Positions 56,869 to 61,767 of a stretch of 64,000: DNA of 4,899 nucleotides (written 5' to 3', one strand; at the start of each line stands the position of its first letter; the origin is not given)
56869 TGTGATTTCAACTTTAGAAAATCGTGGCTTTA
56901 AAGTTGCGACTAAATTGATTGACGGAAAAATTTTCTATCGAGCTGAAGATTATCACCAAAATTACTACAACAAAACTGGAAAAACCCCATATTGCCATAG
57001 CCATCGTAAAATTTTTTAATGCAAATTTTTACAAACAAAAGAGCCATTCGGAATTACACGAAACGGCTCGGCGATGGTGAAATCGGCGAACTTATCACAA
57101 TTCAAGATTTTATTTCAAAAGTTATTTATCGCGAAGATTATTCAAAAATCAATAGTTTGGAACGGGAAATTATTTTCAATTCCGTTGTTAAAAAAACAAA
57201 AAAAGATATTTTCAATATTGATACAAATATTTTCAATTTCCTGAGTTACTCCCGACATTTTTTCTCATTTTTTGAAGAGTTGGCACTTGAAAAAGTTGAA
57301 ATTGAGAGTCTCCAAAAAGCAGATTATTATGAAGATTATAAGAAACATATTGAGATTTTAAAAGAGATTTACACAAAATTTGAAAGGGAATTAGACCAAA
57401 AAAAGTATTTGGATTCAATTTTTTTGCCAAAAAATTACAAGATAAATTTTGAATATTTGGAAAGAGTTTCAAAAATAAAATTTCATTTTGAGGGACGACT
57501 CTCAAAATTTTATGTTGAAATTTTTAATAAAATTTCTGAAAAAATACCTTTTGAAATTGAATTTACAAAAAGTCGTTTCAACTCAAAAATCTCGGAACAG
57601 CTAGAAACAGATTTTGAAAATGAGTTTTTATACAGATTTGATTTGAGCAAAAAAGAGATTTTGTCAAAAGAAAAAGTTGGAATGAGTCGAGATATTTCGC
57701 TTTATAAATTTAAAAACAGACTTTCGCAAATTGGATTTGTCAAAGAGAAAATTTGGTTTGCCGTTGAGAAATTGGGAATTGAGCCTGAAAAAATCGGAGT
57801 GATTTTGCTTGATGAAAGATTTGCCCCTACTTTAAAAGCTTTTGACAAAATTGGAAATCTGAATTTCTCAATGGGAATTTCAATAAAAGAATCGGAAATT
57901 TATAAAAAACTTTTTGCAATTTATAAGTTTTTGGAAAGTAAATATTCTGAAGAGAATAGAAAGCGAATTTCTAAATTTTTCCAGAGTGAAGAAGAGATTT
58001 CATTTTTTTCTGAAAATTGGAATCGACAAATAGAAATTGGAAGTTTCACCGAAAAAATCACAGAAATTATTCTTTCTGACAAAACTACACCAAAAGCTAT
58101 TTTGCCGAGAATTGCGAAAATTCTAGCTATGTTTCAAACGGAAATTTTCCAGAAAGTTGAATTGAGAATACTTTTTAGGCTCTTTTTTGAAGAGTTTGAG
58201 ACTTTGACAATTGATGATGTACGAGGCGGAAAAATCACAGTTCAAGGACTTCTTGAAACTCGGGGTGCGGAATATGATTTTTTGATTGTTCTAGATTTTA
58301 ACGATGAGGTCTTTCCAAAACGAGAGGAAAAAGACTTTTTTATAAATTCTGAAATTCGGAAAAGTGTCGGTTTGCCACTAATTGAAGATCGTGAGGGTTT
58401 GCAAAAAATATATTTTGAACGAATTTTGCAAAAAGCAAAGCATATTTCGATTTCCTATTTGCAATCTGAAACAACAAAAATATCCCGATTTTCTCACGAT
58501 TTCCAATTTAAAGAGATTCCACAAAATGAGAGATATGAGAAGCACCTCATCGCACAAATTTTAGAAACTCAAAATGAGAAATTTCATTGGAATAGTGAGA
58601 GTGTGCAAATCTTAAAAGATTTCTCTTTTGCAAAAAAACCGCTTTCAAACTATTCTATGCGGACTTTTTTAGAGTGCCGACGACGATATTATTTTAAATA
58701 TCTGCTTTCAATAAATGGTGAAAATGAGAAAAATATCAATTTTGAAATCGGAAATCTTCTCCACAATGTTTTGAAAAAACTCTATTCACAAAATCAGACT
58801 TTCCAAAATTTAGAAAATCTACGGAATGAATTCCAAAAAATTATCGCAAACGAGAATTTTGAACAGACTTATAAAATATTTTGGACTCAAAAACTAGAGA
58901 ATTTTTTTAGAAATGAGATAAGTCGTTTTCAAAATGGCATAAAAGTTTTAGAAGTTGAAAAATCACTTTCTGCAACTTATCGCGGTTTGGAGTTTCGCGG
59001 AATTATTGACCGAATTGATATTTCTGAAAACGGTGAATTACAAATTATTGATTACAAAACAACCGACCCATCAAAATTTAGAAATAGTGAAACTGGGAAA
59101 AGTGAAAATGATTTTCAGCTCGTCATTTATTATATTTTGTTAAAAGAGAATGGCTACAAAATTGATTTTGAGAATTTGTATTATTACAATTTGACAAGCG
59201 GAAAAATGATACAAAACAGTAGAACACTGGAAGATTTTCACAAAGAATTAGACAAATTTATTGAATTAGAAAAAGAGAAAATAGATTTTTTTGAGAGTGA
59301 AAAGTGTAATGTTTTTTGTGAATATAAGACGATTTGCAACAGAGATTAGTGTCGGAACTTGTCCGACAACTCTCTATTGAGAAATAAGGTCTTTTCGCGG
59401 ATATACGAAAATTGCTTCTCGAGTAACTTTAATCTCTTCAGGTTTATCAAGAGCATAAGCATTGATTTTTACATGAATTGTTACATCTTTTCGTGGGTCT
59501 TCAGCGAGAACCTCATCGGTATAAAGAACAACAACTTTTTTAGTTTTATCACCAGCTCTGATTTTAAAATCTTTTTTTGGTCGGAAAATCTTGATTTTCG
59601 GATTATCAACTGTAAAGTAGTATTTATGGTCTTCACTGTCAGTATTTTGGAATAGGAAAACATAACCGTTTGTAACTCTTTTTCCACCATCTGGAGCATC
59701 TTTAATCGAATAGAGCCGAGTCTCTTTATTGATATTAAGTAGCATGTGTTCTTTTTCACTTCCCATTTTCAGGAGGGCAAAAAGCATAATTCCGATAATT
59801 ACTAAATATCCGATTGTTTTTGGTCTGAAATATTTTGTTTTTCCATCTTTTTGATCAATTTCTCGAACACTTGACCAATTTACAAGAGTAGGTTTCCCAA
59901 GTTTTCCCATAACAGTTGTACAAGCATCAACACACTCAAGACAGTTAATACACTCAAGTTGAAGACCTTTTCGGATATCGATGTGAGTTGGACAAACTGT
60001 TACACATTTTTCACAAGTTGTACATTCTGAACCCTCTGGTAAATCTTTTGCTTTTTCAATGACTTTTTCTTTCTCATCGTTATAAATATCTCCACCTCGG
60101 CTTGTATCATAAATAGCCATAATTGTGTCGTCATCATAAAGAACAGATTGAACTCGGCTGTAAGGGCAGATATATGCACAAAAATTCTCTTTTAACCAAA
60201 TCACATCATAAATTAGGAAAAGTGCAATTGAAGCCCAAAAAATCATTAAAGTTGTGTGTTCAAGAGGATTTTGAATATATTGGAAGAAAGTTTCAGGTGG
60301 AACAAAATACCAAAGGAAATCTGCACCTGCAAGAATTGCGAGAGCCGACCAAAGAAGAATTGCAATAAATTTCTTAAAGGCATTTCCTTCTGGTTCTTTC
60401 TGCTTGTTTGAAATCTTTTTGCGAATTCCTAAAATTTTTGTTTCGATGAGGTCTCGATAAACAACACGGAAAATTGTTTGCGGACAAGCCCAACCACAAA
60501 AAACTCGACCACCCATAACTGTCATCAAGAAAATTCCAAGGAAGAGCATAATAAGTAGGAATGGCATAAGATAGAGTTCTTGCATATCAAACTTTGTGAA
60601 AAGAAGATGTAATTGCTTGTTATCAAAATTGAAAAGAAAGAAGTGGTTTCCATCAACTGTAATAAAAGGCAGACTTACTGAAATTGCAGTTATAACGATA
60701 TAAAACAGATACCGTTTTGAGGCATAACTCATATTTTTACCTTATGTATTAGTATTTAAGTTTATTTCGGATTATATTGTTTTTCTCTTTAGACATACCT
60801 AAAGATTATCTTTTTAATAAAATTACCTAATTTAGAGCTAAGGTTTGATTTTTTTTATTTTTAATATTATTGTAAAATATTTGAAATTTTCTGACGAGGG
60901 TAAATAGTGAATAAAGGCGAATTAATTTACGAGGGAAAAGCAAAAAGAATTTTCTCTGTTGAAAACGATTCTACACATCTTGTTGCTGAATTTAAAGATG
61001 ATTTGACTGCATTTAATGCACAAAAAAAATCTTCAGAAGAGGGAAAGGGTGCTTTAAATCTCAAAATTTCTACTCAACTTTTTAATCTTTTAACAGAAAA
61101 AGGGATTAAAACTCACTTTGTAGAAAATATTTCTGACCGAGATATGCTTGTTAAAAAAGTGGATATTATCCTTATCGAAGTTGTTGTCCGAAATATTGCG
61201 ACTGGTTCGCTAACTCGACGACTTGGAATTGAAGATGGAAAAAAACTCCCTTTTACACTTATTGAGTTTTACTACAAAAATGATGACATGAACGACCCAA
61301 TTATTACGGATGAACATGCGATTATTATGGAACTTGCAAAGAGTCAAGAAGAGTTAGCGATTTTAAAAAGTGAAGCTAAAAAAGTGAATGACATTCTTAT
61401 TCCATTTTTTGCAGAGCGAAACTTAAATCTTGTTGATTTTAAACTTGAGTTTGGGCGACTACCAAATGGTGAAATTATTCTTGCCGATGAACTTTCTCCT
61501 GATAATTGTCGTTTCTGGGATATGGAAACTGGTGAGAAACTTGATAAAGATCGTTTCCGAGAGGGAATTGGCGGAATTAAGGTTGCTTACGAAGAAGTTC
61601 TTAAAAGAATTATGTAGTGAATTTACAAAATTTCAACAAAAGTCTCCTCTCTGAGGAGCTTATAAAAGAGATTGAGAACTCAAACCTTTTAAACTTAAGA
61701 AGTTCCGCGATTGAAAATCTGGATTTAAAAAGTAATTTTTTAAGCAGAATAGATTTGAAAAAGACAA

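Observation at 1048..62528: Hyper-abundant oriented word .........(C): >=50 copies in 64 kb, both orientations, all intragenic - candidate DNA uptake signal sequence (alternative: Chi-like site)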

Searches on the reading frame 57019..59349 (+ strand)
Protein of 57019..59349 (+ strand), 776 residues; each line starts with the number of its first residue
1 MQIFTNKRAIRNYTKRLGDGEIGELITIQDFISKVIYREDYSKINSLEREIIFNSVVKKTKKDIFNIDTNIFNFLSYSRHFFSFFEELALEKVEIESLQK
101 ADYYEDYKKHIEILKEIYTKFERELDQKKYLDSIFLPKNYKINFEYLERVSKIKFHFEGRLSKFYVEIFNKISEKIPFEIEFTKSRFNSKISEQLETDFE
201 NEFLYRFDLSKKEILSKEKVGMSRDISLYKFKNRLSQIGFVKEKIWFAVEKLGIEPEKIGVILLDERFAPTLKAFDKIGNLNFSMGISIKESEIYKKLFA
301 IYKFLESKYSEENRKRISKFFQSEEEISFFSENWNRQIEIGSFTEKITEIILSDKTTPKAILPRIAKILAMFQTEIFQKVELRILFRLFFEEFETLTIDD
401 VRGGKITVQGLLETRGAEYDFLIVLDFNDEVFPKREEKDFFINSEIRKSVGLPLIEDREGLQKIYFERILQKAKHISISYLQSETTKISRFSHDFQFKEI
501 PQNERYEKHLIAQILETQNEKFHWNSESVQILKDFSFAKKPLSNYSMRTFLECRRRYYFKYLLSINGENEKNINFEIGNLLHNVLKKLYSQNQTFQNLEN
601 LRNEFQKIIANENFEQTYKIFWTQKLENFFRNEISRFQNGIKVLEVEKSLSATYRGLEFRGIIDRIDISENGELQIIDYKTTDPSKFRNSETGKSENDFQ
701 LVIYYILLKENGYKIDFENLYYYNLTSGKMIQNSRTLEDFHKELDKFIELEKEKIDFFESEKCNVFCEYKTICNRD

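Call 38: search_protein_families(library=pfam, proteins=[window:57019-59349:+], max_evalue=0.001)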
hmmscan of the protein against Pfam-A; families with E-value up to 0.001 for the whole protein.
window:57019-59349:+ (776 aa): 2 families
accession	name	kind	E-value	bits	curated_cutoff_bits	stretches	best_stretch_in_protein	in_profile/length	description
PF12705.13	PDDEXK_1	-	2.3e-30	106.8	22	1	542-774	2-247/247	PD-(D/E)XK nuclease superfamily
PF08696.17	Dna2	-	0.00032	20.9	22.4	0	546-635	60-141/204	DNA replication factor Dna2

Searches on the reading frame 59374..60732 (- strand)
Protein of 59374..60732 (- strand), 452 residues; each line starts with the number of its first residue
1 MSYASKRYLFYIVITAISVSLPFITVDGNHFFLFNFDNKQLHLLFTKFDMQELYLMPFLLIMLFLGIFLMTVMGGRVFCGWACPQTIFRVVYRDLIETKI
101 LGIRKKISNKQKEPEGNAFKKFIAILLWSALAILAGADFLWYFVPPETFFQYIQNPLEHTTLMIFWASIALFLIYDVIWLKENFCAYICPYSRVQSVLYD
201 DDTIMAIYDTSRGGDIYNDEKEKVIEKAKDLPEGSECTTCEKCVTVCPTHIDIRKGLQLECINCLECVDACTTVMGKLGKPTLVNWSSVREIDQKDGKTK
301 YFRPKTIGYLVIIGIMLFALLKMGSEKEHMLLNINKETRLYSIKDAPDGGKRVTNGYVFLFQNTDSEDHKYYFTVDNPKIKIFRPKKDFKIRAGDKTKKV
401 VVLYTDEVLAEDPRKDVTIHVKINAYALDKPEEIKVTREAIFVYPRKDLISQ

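Call 38: search_protein_families(library=pfam, proteins=[window:59374-60732:-], max_evalue=0.001)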
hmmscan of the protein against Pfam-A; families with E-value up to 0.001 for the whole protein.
window:59374-60732:- (452 aa): 10 families
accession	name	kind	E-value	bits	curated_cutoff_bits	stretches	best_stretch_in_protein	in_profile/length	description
PF13746.11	Fer4_18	-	9.6e-47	158.3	27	1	180-288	1-113/114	4Fe-4S dicluster domain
PF11614.14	FixG_C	-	1.5e-15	57.8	25.6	1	323-445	4-119/119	IG-like fold at C-terminal of FixG, putative oxidoreductase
PF12801.12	Fer4_5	-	6.2e-11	42.5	22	1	58-100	3-45/48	4Fe-4S binding domain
PF12838.12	Fer4_7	-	1.5e-06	29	27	0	184-250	7-51/52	4Fe-4S dicluster domain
PF13484.11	Fer4_16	-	2.5e-06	28.6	30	0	185-249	8-65/66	4Fe-4S double cluster binding domain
PF13187.11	Fer4_9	-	2.9e-06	27.6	27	1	185-250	8-50/52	4Fe-4S dicluster domain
PF13534.11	Fer4_17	-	1.7e-05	25.7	22.2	0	184-252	7-61/61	4Fe-4S dicluster domain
PF14697.11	Fer4_21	-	4.1e-05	24.1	35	0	235-249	39-53/59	4Fe-4S dicluster domain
PF13183.11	Fer4_8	-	7.5e-05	23.6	27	1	184-251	10-68/68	4Fe-4S dicluster domain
PF13237.11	Fer4_10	-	0.00027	21.2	25.5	1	235-271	7-52/53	4Fe-4S dicluster domain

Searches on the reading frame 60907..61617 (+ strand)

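Call 38: search_protein_families(library=pfam, proteins=[window:60907-61617:+], max_evalue=0.001)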
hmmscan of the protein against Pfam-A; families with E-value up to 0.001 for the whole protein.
window:60907-61617:+ (236 aa): 1 family
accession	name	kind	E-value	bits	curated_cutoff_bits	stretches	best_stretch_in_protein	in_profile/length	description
PF01259.24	SAICAR_synt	-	3.2e-81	273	20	1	7-234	2-232/233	SAICAR synthetase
